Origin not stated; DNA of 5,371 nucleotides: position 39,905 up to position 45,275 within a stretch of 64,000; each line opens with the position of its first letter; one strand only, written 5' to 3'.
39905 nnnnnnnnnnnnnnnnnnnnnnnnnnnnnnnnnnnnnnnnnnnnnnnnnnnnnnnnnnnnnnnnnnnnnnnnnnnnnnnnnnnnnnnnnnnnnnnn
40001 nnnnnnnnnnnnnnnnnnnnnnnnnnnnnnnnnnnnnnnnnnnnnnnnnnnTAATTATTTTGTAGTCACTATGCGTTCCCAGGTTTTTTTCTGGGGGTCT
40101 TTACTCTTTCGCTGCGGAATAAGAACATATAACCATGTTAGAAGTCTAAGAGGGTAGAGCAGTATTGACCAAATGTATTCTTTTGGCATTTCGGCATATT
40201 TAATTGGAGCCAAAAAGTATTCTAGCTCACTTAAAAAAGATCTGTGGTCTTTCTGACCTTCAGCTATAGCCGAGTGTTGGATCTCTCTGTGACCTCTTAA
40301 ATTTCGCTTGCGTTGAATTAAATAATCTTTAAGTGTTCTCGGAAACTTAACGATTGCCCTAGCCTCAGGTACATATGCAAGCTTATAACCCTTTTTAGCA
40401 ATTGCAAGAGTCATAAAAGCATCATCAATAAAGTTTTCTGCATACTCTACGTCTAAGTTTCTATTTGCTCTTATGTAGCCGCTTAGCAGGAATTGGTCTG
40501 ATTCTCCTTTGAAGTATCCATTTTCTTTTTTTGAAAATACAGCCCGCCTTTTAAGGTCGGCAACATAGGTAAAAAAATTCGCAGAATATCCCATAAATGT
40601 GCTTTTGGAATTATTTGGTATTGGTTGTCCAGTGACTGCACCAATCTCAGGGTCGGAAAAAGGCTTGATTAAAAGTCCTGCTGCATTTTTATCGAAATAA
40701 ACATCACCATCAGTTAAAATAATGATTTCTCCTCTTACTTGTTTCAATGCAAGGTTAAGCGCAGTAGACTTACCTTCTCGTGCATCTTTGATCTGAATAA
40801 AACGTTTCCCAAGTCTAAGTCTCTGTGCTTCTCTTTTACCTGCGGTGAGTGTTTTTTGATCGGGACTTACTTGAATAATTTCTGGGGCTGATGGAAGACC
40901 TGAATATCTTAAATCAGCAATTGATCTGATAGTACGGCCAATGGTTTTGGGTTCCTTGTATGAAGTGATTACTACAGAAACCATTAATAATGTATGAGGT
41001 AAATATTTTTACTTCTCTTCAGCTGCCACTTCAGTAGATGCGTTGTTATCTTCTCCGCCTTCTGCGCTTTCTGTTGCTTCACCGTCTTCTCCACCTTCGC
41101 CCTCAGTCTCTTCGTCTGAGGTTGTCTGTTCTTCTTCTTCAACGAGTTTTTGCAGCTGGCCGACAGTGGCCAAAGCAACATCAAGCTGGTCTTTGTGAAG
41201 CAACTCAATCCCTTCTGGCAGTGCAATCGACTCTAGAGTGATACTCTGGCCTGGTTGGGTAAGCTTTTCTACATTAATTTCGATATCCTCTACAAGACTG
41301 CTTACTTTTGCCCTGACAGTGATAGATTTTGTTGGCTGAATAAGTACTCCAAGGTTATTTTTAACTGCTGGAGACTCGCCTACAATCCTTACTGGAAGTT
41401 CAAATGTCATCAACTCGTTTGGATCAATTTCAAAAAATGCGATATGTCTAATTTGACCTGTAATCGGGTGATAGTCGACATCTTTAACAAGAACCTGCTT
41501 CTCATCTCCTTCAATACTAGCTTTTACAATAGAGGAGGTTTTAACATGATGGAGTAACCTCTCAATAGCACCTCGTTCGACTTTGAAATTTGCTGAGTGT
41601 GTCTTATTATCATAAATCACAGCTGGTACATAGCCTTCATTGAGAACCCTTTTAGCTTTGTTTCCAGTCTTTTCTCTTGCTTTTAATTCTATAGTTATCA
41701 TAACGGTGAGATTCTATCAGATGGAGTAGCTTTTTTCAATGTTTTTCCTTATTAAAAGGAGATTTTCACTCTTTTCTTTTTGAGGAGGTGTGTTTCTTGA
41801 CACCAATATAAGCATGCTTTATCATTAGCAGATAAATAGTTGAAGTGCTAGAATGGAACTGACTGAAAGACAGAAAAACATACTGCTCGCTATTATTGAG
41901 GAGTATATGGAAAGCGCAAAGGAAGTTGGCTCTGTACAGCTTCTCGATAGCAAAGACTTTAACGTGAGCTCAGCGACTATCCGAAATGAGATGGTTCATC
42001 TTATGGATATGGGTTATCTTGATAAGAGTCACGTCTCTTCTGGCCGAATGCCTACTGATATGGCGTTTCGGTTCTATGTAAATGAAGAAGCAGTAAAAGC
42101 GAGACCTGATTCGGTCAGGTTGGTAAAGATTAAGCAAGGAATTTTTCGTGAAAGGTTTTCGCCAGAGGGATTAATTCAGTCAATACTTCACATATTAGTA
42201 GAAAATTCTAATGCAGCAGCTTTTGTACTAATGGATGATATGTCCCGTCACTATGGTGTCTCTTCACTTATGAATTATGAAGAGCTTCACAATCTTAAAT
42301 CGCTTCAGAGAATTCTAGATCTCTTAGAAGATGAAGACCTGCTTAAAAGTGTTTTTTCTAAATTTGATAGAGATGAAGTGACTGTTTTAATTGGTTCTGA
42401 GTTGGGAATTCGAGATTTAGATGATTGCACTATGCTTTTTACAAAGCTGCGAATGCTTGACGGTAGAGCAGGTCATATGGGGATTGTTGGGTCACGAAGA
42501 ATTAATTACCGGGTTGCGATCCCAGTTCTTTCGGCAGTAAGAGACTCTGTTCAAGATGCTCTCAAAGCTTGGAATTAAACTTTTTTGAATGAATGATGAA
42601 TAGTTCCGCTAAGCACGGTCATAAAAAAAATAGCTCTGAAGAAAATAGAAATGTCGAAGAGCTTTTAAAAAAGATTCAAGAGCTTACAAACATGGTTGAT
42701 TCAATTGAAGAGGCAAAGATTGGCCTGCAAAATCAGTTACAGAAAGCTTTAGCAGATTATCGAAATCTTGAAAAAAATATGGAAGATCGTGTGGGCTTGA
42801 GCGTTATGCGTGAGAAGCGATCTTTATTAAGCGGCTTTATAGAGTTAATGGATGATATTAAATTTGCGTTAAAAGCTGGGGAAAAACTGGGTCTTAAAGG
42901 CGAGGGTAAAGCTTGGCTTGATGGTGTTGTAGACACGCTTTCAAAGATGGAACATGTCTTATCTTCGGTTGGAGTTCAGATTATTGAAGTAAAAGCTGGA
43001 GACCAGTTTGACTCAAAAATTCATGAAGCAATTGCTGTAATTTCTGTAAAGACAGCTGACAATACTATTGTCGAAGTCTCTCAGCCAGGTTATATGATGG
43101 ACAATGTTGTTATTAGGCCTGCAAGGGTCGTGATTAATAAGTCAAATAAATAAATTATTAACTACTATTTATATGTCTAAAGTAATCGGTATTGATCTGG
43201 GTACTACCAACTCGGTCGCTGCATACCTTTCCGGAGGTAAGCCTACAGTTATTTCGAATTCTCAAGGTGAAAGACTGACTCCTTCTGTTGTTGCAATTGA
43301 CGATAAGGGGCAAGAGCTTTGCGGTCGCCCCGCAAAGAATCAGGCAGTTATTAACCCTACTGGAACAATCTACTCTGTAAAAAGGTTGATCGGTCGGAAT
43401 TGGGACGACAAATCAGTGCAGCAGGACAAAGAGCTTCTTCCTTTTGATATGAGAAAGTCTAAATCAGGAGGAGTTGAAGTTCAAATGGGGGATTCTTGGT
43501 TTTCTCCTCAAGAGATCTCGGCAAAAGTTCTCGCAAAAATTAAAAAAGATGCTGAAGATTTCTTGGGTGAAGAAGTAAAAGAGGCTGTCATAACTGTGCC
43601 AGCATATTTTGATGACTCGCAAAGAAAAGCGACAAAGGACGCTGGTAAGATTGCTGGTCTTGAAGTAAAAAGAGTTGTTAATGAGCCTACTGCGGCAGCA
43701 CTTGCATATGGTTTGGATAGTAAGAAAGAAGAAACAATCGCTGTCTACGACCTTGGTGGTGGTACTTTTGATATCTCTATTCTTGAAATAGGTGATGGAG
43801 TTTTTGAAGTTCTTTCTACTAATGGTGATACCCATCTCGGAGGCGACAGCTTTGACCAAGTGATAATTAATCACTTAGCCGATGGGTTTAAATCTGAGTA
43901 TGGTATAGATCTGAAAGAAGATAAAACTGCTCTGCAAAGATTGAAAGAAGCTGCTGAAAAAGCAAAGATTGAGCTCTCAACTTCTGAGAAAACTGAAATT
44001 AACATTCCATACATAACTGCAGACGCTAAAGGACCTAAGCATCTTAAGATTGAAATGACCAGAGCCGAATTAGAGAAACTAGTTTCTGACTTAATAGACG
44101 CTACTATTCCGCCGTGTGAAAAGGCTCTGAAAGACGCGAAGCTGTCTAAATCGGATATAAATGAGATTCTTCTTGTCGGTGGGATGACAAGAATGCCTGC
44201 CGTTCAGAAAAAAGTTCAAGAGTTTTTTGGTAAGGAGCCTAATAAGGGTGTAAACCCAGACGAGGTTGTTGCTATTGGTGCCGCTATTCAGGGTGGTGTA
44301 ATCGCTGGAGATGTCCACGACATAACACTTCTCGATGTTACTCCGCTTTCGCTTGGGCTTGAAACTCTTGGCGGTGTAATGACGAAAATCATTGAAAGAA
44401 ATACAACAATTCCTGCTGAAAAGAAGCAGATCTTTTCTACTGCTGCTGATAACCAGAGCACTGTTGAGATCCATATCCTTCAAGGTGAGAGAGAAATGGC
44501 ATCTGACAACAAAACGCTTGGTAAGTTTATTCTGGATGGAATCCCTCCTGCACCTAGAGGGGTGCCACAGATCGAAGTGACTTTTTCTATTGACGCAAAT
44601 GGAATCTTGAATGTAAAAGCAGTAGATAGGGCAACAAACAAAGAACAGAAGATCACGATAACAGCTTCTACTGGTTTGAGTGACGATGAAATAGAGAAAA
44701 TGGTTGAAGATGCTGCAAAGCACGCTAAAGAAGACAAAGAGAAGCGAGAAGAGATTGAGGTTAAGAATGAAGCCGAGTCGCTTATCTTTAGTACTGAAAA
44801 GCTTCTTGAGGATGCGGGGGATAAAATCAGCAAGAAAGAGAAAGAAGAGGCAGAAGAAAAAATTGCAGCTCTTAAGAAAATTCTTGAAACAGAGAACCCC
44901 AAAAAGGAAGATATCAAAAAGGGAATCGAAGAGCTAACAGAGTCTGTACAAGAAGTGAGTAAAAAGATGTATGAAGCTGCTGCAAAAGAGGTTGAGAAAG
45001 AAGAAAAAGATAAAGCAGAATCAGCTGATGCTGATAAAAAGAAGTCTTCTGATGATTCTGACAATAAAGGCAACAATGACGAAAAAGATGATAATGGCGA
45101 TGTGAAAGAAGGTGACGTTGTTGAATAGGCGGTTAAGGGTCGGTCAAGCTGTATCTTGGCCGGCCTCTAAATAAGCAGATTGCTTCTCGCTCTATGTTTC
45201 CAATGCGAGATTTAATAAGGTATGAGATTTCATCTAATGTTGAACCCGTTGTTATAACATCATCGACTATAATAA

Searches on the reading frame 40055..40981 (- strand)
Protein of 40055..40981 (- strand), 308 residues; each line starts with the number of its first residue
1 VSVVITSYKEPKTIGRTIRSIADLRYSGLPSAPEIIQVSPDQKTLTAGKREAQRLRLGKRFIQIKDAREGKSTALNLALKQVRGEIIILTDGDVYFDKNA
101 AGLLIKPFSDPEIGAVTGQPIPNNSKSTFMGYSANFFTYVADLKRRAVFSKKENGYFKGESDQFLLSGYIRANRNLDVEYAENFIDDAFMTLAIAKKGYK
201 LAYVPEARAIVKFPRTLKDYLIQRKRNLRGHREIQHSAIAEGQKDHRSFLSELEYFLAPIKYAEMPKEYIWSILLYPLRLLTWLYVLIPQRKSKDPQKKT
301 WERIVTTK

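Call 40: search_protein_families(library=pfam, proteins=[window:40055-40981:-], max_evalue=0.0001)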
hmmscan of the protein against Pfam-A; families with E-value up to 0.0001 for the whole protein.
window:40055-40981:- (308 aa): 4 families
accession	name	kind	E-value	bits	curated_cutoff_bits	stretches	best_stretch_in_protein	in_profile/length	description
PF13641.12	Glyco_tranf_2_3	-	4.1e-17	63.4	27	1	1-229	3-229/230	Glycosyltransferase like family 2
PF00535.33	Glycos_transf_2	-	3.3e-15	56.8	23.3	1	2-145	1-132/168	Glycosyl transferase family 2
PF13632.12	Glyco_trans_2_3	-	2e-09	38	27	1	87-283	2-186/198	Glycosyl transferase family group 2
PF13506.12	Glyco_transf_21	-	4.5e-05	23.4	21.7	0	71-140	18-87/174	Glycosyl transferase family 21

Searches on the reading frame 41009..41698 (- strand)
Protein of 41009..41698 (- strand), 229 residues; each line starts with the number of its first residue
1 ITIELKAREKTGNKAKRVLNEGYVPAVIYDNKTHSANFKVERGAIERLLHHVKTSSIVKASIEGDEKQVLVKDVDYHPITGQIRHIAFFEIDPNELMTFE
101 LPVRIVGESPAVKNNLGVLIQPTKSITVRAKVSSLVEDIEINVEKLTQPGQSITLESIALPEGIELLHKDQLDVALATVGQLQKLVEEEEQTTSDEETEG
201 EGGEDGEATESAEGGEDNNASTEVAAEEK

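Call 40: search_protein_families(library=pfam, proteins=[window:41009-41698:-], max_evalue=0.0001)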
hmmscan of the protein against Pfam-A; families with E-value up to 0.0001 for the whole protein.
window:41009-41698:- (229 aa): 2 families
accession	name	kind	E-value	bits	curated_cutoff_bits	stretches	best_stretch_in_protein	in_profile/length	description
PF01386.24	Ribosomal_L25p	-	3.1e-18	66.5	23.6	1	4-88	2-82/82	Ribosomal L25p family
PF14693.11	Ribosomal_TL5_C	-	2.5e-15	57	27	1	98-179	3-80/84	Ribosomal protein TL5, C-terminal domain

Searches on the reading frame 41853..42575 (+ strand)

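Call 41: search_protein_families(library=pfam, proteins=[window:41853-42575:+], max_evalue=0.0001)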
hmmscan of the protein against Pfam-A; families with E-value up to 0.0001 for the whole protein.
window:41853-42575:+ (241 aa): 2 families
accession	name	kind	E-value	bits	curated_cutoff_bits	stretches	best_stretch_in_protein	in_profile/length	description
PF01628.27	HrcA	-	2e-18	67.6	22.2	1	74-222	76-214/215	HrcA protein C terminal domain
PF03444.21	HrcA_DNA-bdg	-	2.9e-05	24.1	21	1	2-73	1-71/79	Winged helix-turn-helix transcription repressor, HrcA DNA-binding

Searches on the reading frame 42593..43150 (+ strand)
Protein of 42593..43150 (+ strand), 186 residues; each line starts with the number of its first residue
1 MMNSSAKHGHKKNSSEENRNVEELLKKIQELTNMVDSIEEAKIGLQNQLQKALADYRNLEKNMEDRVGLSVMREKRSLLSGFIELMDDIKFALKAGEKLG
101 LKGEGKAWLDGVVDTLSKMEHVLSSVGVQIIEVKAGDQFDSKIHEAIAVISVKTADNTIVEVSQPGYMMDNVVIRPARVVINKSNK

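Call 41: search_protein_families(library=pfam, proteins=[window:42593-43150:+], max_evalue=0.0001)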
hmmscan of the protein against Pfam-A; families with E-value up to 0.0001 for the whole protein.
window:42593-43150:+ (186 aa): 1 family
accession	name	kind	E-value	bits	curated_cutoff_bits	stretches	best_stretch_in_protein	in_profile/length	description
PF01025.24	GrpE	-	9.9e-31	107.1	25.8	1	18-183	3-165/165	GrpE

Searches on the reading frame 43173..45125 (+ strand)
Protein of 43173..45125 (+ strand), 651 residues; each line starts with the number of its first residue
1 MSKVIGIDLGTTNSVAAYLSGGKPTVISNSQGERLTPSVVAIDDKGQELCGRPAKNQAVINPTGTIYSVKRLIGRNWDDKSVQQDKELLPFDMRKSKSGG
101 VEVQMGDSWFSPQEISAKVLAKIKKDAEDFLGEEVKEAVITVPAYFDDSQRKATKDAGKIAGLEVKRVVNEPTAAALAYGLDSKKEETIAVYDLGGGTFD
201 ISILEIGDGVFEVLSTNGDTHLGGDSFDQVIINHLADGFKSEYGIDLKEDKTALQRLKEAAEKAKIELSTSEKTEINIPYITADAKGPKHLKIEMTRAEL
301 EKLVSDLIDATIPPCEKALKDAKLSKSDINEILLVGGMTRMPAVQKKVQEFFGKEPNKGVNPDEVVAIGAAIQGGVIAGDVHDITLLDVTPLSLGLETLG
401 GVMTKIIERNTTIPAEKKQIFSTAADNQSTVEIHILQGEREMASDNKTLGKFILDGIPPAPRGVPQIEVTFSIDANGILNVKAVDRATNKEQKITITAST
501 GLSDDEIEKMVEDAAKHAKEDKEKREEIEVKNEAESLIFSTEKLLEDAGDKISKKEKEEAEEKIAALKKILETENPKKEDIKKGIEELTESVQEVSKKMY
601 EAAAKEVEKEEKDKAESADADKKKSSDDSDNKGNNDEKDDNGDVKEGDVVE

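Call 41: search_protein_families(library=pfam, proteins=[window:43173-45125:+], max_evalue=0.0001)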
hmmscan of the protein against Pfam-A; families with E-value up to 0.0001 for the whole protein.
window:43173-45125:+ (651 aa): 2 families
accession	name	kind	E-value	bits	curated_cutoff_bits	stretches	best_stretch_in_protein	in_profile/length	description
PF00012.26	HSP70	-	2.1e-258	858.9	20.6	1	4-601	1-599/599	Hsp70 protein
PF06723.19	MreB_Mbl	-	2.6e-17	63.1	27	1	118-371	76-316/327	MreB/Mbl protein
